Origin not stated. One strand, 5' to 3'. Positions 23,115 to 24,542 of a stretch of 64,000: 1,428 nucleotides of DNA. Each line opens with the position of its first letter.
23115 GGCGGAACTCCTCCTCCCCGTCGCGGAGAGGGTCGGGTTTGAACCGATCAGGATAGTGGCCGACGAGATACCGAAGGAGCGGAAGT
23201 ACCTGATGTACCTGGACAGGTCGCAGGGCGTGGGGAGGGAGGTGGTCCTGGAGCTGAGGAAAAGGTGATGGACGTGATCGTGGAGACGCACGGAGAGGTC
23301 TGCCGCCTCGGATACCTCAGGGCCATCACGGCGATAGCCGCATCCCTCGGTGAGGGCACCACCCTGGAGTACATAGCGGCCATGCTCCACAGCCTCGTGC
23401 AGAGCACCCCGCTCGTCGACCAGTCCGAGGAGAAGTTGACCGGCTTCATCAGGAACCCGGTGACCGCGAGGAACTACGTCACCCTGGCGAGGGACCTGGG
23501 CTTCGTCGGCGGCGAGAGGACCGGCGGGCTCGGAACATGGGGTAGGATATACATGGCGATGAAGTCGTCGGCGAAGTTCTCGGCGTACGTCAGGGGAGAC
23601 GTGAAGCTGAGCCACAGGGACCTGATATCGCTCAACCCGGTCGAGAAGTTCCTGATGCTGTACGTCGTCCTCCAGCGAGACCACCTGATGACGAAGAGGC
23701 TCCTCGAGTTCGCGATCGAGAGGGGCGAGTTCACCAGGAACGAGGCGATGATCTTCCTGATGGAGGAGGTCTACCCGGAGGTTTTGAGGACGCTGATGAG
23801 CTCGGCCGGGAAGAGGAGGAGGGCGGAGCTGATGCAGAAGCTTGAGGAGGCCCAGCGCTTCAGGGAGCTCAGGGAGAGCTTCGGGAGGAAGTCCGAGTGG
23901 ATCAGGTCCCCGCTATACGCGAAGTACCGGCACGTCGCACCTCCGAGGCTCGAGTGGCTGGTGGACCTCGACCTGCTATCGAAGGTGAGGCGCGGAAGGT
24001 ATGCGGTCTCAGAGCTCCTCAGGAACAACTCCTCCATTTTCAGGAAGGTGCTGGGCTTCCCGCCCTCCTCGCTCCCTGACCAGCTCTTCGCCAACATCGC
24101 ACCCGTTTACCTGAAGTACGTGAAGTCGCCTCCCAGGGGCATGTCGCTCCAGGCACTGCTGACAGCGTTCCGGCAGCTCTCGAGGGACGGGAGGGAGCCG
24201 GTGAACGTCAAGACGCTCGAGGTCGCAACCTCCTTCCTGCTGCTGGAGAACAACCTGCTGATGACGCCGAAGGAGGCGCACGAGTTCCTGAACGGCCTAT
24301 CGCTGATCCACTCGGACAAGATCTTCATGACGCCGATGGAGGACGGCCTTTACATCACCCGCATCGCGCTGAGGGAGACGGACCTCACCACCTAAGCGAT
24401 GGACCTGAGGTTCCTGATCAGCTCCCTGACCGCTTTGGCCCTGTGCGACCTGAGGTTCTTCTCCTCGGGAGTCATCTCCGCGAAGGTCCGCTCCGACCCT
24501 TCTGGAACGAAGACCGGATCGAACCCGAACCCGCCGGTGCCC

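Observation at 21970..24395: Orphan-looking DNA amino-methyltransferase translationally coupled (ATGA overlap) to an unannotatable 376-aa protein behind an AT-rich spacer: candidate restriction-modification or other defence pair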

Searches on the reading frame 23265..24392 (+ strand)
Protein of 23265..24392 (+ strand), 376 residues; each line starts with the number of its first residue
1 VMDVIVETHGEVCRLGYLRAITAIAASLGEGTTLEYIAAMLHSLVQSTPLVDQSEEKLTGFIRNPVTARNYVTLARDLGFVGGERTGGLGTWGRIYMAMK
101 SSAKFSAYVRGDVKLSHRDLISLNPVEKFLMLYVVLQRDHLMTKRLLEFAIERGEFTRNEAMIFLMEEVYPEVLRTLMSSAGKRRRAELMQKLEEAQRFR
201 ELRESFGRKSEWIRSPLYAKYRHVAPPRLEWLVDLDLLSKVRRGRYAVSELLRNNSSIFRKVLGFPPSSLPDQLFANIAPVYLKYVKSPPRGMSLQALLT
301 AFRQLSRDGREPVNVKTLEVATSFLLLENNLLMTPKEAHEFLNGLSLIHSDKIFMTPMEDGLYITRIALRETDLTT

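Call 4: search_protein_families(library=pfam, proteins=[window:23265-24392:+], max_evalue=0.1)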
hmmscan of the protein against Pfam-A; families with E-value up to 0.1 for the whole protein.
window:23265-24392:+ (376 aa): 0 families

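Call 5: search_protein_families(library=ncbifam, proteins=[window:23265-24392:+], max_evalue=0.1)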
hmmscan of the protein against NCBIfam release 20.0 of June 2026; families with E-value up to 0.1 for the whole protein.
window:23265-24392:+ (376 aa): 0 families

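Call 6: search_protein_families(library=padloc, proteins=[window:23265-24392:+], max_evalue=0.1)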
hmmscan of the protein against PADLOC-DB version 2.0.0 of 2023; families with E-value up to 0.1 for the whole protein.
window:23265-24392:+ (376 aa): 0 families

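Call 7: find_homologous_proteins(query=window:23268-24392:+)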
Query window:23268-24392:+ (375 aa): 39 proteins with E <= 0.001 among 6574 candidates.
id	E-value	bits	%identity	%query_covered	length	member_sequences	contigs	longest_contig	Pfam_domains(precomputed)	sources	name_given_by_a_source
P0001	2.3e-242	821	100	100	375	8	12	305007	-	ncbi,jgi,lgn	ncbi:MAG: hypothetical protein QXO17_01610 [Nitrososphaerota archaeon]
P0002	1.6e-203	694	81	99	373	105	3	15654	-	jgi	jgi:hypothetical protein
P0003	1.7e-147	509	61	99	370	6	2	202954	-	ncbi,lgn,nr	ncbi:MAG: hypothetical protein RMJ30_03315 [Nitrososphaerota archaeon]|nr:hypothetical protein [Nitr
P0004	5.8e-147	508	60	99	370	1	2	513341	-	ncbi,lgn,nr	ncbi:MAG: hypothetical protein NZ957_01255 [Thaumarchaeota archaeon]|nr:hypothetical protein [Candid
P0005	1.6e-142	493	59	99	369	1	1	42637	-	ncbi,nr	ncbi:MAG: hypothetical protein NZ988_05865 [Thaumarchaeota archaeon]|nr:hypothetical protein [Candid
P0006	5.4e-107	376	49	99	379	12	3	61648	-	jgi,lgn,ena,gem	jgi:hypothetical protein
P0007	4.3e-105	370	49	99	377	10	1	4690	-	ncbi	ncbi:MAG: hypothetical protein QXO75_05575 [Nitrososphaerota archaeon]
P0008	7.0e-105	369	48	98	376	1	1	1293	-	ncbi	-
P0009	4.8e-104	366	48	98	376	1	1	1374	-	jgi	-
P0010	2.0e-103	364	49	99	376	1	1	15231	-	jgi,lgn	-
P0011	3.5e-103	364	48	99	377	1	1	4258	-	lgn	-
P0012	2.4e-100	354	48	99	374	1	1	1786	-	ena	-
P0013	3.4e-99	350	48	99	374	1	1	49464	-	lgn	-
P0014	9.3e-92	326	44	99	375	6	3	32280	-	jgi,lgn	jgi:hypothetical protein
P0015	3.7e-89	317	43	99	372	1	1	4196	-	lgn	-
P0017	1.5e-88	315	43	98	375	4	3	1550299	-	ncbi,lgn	-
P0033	1.1e-62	230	39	95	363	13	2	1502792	-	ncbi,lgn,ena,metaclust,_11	ncbi:MAG: hypothetical protein QW683_05680 [Candidatus Caldarchaeum sp.]|metaclust:\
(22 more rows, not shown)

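Call 10: search_solved_structures(query=window:23268-24392:+, max_evalue=10)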
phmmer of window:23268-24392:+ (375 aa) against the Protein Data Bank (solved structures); distinct sequences matched with E-value up to 10: 1.
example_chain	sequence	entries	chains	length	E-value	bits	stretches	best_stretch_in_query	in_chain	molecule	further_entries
9p1o_A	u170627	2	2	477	0.87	12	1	13-87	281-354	FAD-binding oxidoreductase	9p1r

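Call 13: find_encoding_contigs(protein=P0001, flank=10000, max_places=3)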
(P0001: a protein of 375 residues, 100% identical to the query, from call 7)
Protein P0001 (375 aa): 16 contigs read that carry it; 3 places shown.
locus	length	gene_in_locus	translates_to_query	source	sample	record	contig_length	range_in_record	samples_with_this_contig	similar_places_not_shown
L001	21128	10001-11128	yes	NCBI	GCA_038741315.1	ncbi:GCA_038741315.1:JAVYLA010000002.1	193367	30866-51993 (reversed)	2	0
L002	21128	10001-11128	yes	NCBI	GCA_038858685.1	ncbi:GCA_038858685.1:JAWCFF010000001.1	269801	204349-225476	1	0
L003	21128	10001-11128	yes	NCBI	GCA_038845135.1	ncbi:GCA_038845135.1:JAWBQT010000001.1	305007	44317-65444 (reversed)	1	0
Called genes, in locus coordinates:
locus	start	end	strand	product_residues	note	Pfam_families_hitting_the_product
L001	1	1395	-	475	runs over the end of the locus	PF00587:tRNA-synt_2b, PF03129:HGTP_anticodon, PF09180:ProRS-C_1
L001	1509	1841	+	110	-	PF01176:eIF-1a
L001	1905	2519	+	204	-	PF00156:Pribosyltran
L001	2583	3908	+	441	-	PF00919:UPF0004, PF04055:Radical_SAM, PF01938:TRAM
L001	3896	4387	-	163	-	-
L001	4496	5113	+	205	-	PF01174:SNO, PF03575:Peptidase_S51 (weak), PF00117:GATase (weak), PF07685:GATase_3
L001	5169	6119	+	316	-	PF02423:OCD_Mu_crystall, PF01488:Shikimate_DH (faint)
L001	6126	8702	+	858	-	PF02369:Big_1 (faint), PF13620:CarboxypepD_reg, PF17789:MG4 (faint)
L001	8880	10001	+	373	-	PF01555:N6_N4_Mtase (weak), PF01170:UPF0020 (faint), PF01555:N6_N4_Mtase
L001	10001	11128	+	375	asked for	-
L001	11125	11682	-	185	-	PF01725:Ham1p_like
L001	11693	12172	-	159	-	PF01613:Flavin_Reduct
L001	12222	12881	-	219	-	PF00069:Pkinase, PF06293:Kdo (weak), PF01636:APH (weak), PF01163:RIO1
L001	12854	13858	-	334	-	PF00814:TsaD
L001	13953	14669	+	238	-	PF00005:ABC_tran, PF13304:AAA_21 (faint)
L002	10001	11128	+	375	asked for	-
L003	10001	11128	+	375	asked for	-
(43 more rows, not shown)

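Call 14: find_encoding_contigs(protein=P0033, flank=8000, max_places=2)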
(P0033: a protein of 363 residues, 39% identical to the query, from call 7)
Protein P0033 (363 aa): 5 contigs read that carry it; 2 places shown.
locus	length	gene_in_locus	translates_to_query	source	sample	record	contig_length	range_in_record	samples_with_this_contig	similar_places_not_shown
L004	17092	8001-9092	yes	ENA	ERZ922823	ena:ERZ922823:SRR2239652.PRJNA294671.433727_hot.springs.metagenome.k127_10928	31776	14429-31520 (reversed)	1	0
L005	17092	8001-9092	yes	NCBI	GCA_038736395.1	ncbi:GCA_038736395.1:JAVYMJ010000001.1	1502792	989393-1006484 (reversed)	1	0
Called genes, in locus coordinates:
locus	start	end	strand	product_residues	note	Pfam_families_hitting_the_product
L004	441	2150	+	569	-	PF13088:BNR_2 (weak)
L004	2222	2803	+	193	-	PF12690:BsuPI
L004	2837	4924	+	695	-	PF17957:Big_7 (faint), PF21471:Reelin_subrepeat-B (faint), PF10342:Kre9_KNH (weak)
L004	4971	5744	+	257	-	-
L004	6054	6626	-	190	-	PF00156:Pribosyltran (weak)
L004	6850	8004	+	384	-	PF01555:N6_N4_Mtase (weak), PF01170:UPF0020 (faint), PF08241:Methyltransf_11 (faint), PF01555:N6_N4_Mtase (weak)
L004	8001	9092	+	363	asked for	-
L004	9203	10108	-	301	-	PF28175:T4SS_LegC2C7 (faint), PF14712:Snapin_Pallidin (faint), PF26618:DUF8196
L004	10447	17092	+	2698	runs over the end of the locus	PF13620:CarboxypepD_reg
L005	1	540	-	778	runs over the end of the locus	PF01315:Ald_Xan_dh_C, PF02738:MoCoBD_1, PF20256:MoCoBD_2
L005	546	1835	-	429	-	PF01546:Peptidase_M20, PF07687:M20_dimer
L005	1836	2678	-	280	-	PF00106:adh_short, PF08659:KR, PF13561:adh_short_C2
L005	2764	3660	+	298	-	PF00701:DHDPS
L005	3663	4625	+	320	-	PF00294:PfkB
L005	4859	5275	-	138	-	PF01850:PIN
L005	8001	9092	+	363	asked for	-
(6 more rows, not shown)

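Call 15: find_encoding_contigs(protein=P0017, flank=8000, max_places=2)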
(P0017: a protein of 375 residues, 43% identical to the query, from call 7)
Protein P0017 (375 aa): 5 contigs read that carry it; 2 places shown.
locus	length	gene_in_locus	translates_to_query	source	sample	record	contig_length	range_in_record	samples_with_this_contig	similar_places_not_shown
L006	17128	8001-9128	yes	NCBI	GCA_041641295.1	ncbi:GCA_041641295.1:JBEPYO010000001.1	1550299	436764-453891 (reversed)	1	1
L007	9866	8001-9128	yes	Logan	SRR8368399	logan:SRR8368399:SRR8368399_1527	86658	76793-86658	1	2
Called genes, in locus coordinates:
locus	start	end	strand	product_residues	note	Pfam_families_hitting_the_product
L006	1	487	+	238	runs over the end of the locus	PF02463:SMC_N (faint), PF00005:ABC_tran, PF13304:AAA_21 (faint)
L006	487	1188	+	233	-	PF00005:ABC_tran, PF13304:AAA_21 (weak)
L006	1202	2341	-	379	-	PF01408:GFO_IDH_MocA, PF22725:GFO_IDH_MocA_C3, PF02894:GFO_IDH_MocA_C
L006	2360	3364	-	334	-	PF01261:AP_endonuc_2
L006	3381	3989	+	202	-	PF02589:LUD_dom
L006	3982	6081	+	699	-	PF02589:LUD_dom, PF13187:Fer4_9 (faint), PF00037:Fer4 (faint), PF12838:Fer4_7, PF13183:Fer4_8, PF13237:Fer4_10 (weak), PF13534:Fer4_17 (weak), PF14691:Fer4_20 (faint), +2 more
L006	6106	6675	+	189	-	PF00156:Pribosyltran (faint)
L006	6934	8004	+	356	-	PF01170:UPF0020 (faint), PF01555:N6_N4_Mtase (faint)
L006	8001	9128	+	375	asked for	-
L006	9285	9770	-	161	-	-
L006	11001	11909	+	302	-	PF01073:3Beta_HSD, PF01370:Epimerase, PF02719:Polysacc_synt_2, PF04321:RmlD_sub_bind, PF05368:NmrA (weak), PF13460:NAD_binding_10, PF16363:GDP_Man_Dehyd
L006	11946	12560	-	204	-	PF01917:Flagellin_arch-type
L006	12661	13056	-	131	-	PF21485:IF5A-like_N, PF08207:EFP_N (weak)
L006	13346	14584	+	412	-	PF04715:, PF00425:Chorismate_bind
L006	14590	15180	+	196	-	PF00117:GATase, PF07722:Peptidase_C26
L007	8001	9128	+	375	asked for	-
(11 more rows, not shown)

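Call 16: find_encoding_contigs(protein=P0004, flank=8000, max_places=2)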
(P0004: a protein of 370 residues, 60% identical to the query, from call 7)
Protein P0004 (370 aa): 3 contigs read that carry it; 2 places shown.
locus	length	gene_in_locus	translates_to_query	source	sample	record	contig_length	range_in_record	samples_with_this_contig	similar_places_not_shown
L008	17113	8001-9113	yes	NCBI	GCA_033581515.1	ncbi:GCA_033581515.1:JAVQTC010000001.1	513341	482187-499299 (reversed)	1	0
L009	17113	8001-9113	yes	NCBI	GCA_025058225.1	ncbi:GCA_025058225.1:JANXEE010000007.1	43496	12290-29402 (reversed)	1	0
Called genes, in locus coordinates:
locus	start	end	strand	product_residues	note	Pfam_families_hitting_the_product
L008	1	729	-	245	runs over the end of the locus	PF01269:Fibrillarin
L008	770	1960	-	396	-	PF01798:Nop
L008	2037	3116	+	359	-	PF18093:Trm5_N, PF25133:TYW2_N_2, PF02475:TRM5-TYW2_MTfase, PF05175:MTS (weak), PF03602:Cons_hypoth95, PF13649:Methyltransf_25 (weak)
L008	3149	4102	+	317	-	PF02423:OCD_Mu_crystall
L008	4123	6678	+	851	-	PF13620:CarboxypepD_reg (weak)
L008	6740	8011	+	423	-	PF01555:N6_N4_Mtase, PF01170:UPF0020 (faint), PF08241:Methyltransf_11 (faint), PF01555:N6_N4_Mtase (weak)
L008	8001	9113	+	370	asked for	-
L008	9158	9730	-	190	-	PF01725:Ham1p_like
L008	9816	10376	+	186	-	PF22090:Gins51_C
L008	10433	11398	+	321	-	PF01680:SOR_SNZ, PF05690:ThiG (weak)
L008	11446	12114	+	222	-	-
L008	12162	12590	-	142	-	PF01894:YjbQ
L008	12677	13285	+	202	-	PF00117:GATase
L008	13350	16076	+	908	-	PF00330:Aconitase, PF00694:Aconitase_C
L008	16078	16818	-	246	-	PF04402:SIMPL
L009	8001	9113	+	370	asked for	-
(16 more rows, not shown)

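Call 23: predict_structure(alignment_id=A1)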
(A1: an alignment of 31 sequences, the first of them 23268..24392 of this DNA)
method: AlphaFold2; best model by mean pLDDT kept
length: 375 residues; sequences in the alignment: 31
mean_pLDDT: 91.2   pTM: 0.91
mean pLDDT of the five models: 91.2, 90.7, 90.4, 90.1, 89.8
residues with pLDDT >= 90: 280; 70-90: 79; 50-70: 16; < 50: 0
segments of 3 or more residues with pLDDT < 50: none
pLDDT, mean of each block of 10 residues (from residue 1): 65 94 91 94 92 74 92 93 77 94 96 93 97 93 96 95 93 91 91 91 88 82 87 96 94 97 92 97 94 96 89 96 97 98 94 93 91 72
secondary structure, 60 per line:
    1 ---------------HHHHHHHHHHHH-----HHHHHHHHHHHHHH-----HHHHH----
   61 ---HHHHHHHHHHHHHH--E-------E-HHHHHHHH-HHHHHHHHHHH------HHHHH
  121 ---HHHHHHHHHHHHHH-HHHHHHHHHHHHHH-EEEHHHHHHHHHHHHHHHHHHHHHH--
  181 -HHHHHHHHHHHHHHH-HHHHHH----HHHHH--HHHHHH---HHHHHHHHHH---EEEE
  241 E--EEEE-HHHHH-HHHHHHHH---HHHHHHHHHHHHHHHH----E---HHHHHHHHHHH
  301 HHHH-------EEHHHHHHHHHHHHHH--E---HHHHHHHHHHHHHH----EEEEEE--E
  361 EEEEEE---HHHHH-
elements in order: H16-27 H33-46 H52-56 H64-77 H90-97 H99-109 H116-120 H124-137 H139-152 E154-156 H157-178 H182-196 H198-203 H208-212 H215-220 H224-233 E237-241 E244-247 H249-253 H255-262 H266-281 H290-304 H314-327 H334-347 E352-357 E360-366 H370-374

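Call 24: find_related_loci(query=A1, collection=genome_contigs, flank=6000)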
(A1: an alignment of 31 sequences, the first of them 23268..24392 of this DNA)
Query A1 (375 aa) in genome_contigs; peptide patterns used: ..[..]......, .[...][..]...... (x = any residue, [..] = any of these).
68 stretches matched a pattern; 53 encode a relative of the query (tblastn E <= 1e-3); 52 distinct loci.
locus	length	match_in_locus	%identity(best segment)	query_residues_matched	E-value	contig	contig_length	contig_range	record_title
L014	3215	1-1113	84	3-373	0e+0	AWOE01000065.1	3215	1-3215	Candidatus Calditenuaceae archaeon JGI OTU-1 pSL4COM1_contig_79_0.65, whole genome shotgun sequence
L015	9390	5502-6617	81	3-374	0e+0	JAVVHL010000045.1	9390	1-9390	MAG: Candidatus Calditenuis sp. isolate PSP.bin.8 NODE_1071_length_9390_cov_118.180932, whole genome shotgun sequence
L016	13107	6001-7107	61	3-372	1e-155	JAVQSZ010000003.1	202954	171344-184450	MAG: Nitrososphaerota archaeon isolate SKYBB_hs_bin131 NODE_3_length_202954_cov_1036.867825, whole genome shotgun sequen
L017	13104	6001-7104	59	3-372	1e-151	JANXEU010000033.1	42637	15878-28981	MAG: Candidatus Calditenuaceae archaeon isolate SKYB91 k141_483594, whole genome shotgun sequence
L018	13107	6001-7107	59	3-372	5e-151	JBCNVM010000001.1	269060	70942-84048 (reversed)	MAG: Candidatus Caldarchaeales archaeon isolate DT_Bin_10 contig1, whole genome shotgun sequence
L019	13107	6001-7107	60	3-372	6e-150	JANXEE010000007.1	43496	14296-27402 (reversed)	MAG: Candidatus Calditenuaceae archaeon isolate SKYB46 k141_244893, whole genome shotgun sequence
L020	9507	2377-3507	49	3-375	1e-113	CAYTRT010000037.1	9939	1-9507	MAG TPA_asm: uncultured Nitrososphaeria archaeon isolate SRP104967_co1_41 genome assembly, contig: NODE_2324_length_9939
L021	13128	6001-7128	49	3-374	9e-112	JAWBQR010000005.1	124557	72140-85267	MAG: Nitrososphaerota archaeon isolate JZ-1_201705_bins_35 JZ-1_201705_bins_35_scaffold_5, whole genome shotgun sequence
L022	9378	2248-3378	47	3-375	6e-111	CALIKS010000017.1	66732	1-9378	MAG: uncultured archaeon isolate S1_Bin_MAXBIN__124_sub_1 genome assembly, contig: c_000002001458, whole genome shotgun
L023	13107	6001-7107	43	2-368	2e-94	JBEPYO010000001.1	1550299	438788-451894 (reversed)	MAG: Nitrososphaerota archaeon isolate 03V1_S199.concoct.095 NODE_1_length_1550299_cov_2.969483, whole genome shotgun se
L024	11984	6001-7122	41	3-374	5e-94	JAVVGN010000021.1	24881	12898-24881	MAG: Candidatus Caldarchaeales archaeon isolate PSS.bin.6 NODE_232_length_24881_cov_29.613510, whole genome shotgun sequ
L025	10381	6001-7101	43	2-366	1e-93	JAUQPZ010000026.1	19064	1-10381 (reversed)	MAG: Thermoproteota archaeon isolate JZ-3.bins.124.201901 NODE_2350_length_19064_cov_1.485241, whole genome shotgun sequ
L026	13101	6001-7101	43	2-368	5e-93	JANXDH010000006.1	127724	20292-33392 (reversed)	MAG: Aigarchaeota archaeon isolate SKYB10 k141_210752, whole genome shotgun sequence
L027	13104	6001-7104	43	3-368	1e-91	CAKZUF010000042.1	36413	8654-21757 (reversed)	MAG: uncultured archaeon isolate S1_Bin_METABAT__127_sub_1 genome assembly, contig: c_000002160798, whole genome shotgun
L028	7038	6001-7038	42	2-346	1e-83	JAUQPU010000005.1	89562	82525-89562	MAG: Thermoproteota archaeon isolate JZ-1.bins.71.201901 NODE_95_length_89562_cov_63.435445, whole genome shotgun sequen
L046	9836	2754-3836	35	3-373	1e-68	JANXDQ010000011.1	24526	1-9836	MAG: Aigarchaeota archaeon isolate SKYB129 NODE_11_length_24526_cov_23.372817, whole genome shotgun sequence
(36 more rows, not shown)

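Call 30: search_protein_families(library=pfam, proteins=[L046:892-1644:+, L046:1681-2382:+, L046:3839-5776:-], max_evalue=0.01)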
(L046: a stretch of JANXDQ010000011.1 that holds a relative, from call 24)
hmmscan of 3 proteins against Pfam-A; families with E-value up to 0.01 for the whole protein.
L046:892-1644:+ (251 aa): 2 families
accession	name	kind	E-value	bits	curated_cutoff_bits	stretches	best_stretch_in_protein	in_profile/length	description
PF00227.31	Proteasome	-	1.5e-48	165.4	22.4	1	37-221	1-189/189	Proteasome subunit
PF10584.14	Proteasome_A_N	-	1.3e-13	50.7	27.7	1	14-35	1-22/23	Proteasome subunit A N-terminal signature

L046:1681-2382:+ (234 aa): 3 families
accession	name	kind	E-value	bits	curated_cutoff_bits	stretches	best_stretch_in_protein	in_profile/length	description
PF09377.16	SBDS_domain_II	-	8.3e-27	93.3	27.2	1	104-163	1-60/62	SBDS protein, domain II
PF01172.24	SBDS_N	-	2.7e-25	88.5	24.6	1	11-96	3-88/88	Shwachman-Bodian-Diamond syndrome (SBDS) N-terminal domain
PF20268.4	SBDS_C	-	4.4e-11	42.9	27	1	167-231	1-67/71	SBDS protein, C-terminal domain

L046:3839-5776:- (646 aa): 8 families
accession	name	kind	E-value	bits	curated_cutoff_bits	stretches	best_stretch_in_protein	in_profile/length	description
PF02421.24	FeoB_N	-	2e-64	216.3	27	1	9-162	2-155/156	Ferrous iron transport protein B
PF07670.19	Gate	-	3.6e-28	98.5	29.6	2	354-446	4-103/104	Nucleoside recognition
PF01926.29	MMR_HSR1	-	2.4e-20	73.1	21.9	1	9-120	1-112/113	50S ribosome-binding GTPase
PF17910.6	FeoB_Cyto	-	3.5e-19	69.4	23.4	1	177-266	1-90/90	FeoB cytosolic helical domain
PF07664.17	FeoB_C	-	7.5e-13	48.4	26.6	1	454-504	2-54/54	Ferrous iron transport protein B C terminus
PF00009.33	GTP_EFTU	-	0.00024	21.2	26.5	1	39-166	54-185/188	Elongation factor Tu GTP binding domain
PF09439.16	SRPRB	-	0.0012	18.7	25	1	9-108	5-95/178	Signal recognition particle receptor beta subunit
PF03193.22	RsgA_GTPase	-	0.006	16.8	30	0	95-162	39-103/174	RsgA GTPase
